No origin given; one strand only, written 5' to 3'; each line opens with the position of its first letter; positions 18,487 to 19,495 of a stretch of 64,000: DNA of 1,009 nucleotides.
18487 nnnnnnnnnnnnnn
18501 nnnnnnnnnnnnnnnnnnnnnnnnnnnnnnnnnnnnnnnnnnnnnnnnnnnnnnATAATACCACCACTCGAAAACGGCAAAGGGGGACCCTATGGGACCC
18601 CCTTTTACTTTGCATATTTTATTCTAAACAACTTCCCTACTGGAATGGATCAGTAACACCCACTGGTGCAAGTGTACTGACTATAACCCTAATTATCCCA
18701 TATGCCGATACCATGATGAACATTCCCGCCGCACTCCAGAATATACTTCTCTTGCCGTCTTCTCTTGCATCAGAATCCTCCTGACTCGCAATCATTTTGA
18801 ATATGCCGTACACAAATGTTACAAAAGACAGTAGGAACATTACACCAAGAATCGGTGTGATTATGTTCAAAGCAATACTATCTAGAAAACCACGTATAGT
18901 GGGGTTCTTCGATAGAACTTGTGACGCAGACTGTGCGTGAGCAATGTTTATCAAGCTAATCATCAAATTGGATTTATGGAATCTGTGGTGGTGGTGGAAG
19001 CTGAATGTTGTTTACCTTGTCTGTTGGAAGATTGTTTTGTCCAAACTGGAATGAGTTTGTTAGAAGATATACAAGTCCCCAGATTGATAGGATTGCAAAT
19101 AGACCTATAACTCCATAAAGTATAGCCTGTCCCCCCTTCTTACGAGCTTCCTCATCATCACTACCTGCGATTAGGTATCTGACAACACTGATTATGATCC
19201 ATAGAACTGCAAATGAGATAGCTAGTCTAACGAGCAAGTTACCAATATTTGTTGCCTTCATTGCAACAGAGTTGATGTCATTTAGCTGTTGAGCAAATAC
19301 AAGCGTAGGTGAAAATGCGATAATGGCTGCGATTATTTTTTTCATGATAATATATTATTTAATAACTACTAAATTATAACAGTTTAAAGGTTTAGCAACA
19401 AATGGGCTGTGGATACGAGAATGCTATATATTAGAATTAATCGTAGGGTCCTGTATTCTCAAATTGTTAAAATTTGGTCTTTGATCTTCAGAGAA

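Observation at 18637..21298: Tandem array of six paralogous VirB2/TrbC-like two-TM pilin genes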

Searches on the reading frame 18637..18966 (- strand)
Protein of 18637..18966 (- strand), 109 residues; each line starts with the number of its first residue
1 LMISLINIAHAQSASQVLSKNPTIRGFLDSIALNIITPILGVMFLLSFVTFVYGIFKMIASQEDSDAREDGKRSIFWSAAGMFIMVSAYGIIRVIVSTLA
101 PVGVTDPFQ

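Call 3: search_protein_families(library=pfam, proteins=[window:18637-18966:-], max_evalue=1)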
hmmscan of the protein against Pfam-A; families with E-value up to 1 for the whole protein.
window:18637-18966:- (109 aa): 5 families
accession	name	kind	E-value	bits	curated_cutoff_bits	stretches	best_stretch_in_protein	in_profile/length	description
PF18895.5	T4SS_pilin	-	5.4e-08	33.2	26.6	1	31-95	8-71/71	Type IV secretion system pilin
PF08733.15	PalH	-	0.0077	15.8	34.1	1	4-85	120-192/332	PalH/RIM21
PF13903.11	Claudin_2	-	0.026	14.8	29.1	1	26-96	78-141/192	PMP-22/EMP/MP20/Claudin tight junction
PF04639.17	Baculo_E56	-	0.2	11.4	28.9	1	7-60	80-132/293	Baculoviral E56 protein, specific to ODV envelope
PF08219.16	TOM13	-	0.21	12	25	1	12-44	25-57/84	Outer membrane protein TOM13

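Call 4: search_protein_families(library=ncbifam, proteins=[window:18637-18966:-], max_evalue=1)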
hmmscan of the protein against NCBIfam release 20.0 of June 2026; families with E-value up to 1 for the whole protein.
window:18637-18966:- (109 aa): 1 family
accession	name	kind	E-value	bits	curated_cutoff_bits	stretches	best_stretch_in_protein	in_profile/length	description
NF045849.1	ICE_MMCAP2_0565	equivalog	3.6e-07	29.8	40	1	31-98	15-79/80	Mbov_0395 family pilin-like conjugal transfer protein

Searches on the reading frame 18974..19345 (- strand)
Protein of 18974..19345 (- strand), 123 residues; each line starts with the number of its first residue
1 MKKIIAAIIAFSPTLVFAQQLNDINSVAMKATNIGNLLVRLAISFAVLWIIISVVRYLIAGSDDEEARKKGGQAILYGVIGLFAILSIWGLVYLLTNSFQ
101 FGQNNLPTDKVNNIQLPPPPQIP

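Call 3: search_protein_families(library=pfam, proteins=[window:18974-19345:-], max_evalue=1)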
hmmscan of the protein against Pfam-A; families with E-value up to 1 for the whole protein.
window:18974-19345:- (123 aa): 3 families
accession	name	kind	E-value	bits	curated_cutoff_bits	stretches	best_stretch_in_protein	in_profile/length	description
PF18895.5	T4SS_pilin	-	4.4e-10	39.9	26.6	1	33-95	11-71/71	Type IV secretion system pilin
PF12725.13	DUF3810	-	0.037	13.8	28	1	34-97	24-87/311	Protein of unknown function (DUF3810)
PF00375.23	SDF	-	0.15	11.5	27.9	1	14-79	12-74/387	Sodium:dicarboxylate symporter family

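Call 4: search_protein_families(library=ncbifam, proteins=[window:18974-19345:-], max_evalue=1)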
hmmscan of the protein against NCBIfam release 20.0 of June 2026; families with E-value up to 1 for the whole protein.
window:18974-19345:- (123 aa): 5 families
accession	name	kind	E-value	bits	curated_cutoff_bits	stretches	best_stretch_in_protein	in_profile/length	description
NF045849.1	ICE_MMCAP2_0565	equivalog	1.3e-07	31.1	40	1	21-97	2-78/80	Mbov_0395 family pilin-like conjugal transfer protein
NF006419.0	PRK08668.1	equivalog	0.00023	20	617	1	22-103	101-182/613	NADH dehydrogenase subunit M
NF006283.1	PRK08455.1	equivalog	0.015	14.9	187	1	36-70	18-52/182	flagellar basal body-associated protein FliL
NF009318.0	PRK12674.2-3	equivalog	0.12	12.7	97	1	13-59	47-89/102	Na+/H+ antiporter subunit G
NF041554.1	SA1362_fam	subfamily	0.22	11.7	42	1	32-66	22-56/70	SA1362 family protein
